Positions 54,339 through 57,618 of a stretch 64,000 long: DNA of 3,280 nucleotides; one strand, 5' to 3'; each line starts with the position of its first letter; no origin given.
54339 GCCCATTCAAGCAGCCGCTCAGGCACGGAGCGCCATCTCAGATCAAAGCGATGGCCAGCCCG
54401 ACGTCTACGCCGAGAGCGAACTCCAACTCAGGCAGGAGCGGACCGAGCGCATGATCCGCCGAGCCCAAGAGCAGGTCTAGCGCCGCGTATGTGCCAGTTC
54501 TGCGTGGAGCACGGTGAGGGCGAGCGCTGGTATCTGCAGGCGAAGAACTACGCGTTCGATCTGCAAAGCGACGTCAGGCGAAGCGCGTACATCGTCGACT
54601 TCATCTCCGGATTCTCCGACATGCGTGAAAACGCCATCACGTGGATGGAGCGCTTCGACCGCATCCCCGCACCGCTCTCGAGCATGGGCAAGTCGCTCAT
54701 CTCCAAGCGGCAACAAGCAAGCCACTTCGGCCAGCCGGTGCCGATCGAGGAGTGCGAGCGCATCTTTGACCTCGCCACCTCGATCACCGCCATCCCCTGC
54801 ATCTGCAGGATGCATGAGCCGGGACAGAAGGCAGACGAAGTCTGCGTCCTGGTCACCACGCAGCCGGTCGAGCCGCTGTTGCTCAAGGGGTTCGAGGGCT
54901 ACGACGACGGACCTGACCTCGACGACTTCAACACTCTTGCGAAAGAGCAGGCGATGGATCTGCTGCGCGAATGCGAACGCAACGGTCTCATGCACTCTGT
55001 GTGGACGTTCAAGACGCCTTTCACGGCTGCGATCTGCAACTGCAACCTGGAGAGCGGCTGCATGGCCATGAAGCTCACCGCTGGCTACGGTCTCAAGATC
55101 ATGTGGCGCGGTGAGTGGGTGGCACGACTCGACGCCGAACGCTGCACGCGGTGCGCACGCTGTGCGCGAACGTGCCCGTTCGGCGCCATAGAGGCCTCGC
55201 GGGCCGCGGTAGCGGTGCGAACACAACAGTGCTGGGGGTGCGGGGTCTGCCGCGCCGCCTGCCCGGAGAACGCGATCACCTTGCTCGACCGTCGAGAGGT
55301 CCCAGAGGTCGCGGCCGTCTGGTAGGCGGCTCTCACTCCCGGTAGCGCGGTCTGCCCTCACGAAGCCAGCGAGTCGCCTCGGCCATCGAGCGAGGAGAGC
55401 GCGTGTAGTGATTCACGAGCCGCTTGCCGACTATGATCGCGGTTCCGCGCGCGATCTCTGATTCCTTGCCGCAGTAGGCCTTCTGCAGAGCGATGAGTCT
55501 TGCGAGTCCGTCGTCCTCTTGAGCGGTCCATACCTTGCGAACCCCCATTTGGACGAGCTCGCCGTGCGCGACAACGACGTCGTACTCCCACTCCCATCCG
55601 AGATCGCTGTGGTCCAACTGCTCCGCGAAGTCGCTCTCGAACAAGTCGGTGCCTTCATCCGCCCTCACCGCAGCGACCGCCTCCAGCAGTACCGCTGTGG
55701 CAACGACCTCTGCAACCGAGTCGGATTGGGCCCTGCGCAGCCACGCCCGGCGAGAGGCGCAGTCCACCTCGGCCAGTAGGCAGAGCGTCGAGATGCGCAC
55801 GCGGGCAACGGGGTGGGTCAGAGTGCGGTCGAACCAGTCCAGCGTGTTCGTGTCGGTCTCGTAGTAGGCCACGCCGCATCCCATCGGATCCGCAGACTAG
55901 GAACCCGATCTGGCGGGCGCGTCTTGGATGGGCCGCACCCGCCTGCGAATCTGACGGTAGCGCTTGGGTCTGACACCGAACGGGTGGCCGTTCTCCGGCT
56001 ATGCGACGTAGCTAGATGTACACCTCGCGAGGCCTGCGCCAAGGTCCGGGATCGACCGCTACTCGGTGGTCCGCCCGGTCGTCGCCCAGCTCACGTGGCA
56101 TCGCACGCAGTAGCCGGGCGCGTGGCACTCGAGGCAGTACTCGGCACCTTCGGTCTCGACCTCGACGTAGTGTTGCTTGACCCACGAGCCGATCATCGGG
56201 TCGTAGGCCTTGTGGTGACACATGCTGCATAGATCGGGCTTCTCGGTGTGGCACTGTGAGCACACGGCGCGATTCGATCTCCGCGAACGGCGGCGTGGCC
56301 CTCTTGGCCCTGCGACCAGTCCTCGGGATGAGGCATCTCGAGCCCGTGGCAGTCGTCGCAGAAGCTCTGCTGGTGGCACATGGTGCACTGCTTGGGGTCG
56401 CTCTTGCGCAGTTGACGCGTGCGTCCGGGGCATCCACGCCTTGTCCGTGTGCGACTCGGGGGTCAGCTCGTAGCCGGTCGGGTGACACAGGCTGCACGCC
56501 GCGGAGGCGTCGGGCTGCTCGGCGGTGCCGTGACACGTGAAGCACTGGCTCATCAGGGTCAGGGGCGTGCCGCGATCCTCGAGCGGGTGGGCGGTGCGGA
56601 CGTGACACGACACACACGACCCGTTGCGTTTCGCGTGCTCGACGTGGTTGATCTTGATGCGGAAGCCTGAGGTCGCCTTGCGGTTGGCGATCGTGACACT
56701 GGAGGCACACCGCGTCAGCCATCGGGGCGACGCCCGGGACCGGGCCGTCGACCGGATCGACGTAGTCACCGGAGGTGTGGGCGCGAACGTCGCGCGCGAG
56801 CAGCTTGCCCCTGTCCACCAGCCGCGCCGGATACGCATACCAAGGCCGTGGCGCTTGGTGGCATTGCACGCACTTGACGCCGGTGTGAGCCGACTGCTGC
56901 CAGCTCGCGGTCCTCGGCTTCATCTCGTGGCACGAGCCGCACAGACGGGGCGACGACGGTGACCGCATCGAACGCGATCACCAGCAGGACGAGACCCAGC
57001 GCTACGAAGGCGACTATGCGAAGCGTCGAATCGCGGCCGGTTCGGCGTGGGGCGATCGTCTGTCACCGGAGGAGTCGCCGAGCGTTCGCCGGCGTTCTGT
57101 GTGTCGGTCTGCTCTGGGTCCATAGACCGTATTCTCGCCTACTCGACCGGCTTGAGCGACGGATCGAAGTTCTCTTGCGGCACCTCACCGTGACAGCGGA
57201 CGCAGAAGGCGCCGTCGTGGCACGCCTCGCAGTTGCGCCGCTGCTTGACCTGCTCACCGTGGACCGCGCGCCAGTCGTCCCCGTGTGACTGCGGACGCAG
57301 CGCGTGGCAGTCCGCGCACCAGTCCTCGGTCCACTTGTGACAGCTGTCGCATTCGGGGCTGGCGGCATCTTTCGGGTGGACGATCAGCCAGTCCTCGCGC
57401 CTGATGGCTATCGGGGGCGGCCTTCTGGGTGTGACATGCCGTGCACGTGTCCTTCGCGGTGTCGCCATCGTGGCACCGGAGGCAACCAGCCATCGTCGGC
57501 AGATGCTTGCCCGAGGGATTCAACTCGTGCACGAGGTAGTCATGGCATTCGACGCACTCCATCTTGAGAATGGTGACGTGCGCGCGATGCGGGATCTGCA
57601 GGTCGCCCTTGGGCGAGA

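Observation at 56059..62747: Seven-gene operon: tetrahaem cytochrome, Tat NrfC-like and NrfD-like subunits, then four tandem anchored multihaem cytochromes (~45 haem sites) under a divergent two-component system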

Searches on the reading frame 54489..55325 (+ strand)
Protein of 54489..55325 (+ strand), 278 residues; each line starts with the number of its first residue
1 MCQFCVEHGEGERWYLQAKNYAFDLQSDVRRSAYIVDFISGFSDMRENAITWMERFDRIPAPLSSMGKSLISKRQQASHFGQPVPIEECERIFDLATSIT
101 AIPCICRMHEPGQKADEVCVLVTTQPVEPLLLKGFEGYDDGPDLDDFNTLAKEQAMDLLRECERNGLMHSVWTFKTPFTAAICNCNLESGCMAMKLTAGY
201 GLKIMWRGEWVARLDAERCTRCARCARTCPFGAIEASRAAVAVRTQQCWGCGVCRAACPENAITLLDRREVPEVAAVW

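Call 60: search_protein_families(library=pfam, proteins=[window:54489-55325:+], max_evalue=0.00001)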
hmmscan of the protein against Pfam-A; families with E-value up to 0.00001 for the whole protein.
window:54489-55325:+ (278 aa): 8 families
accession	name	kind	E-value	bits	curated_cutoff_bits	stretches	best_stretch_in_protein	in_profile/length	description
PF00037.32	Fer4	-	1.8e-11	43.8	21.1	1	214-235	3-24/24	4Fe-4S binding domain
PF12838.12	Fer4_7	-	1.7e-10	41.6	27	1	218-262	1-52/52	4Fe-4S dicluster domain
PF14697.11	Fer4_21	-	1.4e-09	38.3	35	1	212-265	1-59/59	4Fe-4S dicluster domain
PF13237.11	Fer4_10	-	6e-09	36.1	25.5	1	213-259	3-53/53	4Fe-4S dicluster domain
PF25160.1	LdpA_Fe-S-bd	-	6.3e-08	32.7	27.6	1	222-265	5-45/49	LdpA Fe-S cluster-binding domain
PF13187.11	Fer4_9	-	7.9e-08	32.7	27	1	218-263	1-52/52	4Fe-4S dicluster domain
PF13484.11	Fer4_16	-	4.4e-06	27.8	30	0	218-238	1-21/66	4Fe-4S double cluster binding domain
PF12837.12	Fer4_6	-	6.4e-06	26.3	25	1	215-234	5-24/24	4Fe-4S binding domain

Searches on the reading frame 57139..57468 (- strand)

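Call 5: search_protein_families(library=pfam, proteins=[window:57139-57468:-], max_evalue=0.01)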
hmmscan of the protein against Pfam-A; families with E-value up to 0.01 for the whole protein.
window:57139-57468:- (109 aa): 1 family
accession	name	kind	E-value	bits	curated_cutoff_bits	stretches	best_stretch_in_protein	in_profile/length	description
PF14522.11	Cytochrome_C7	-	0.00048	20.3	24.8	0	50-87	15-51/67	Cytochrome c7 and related cytochrome c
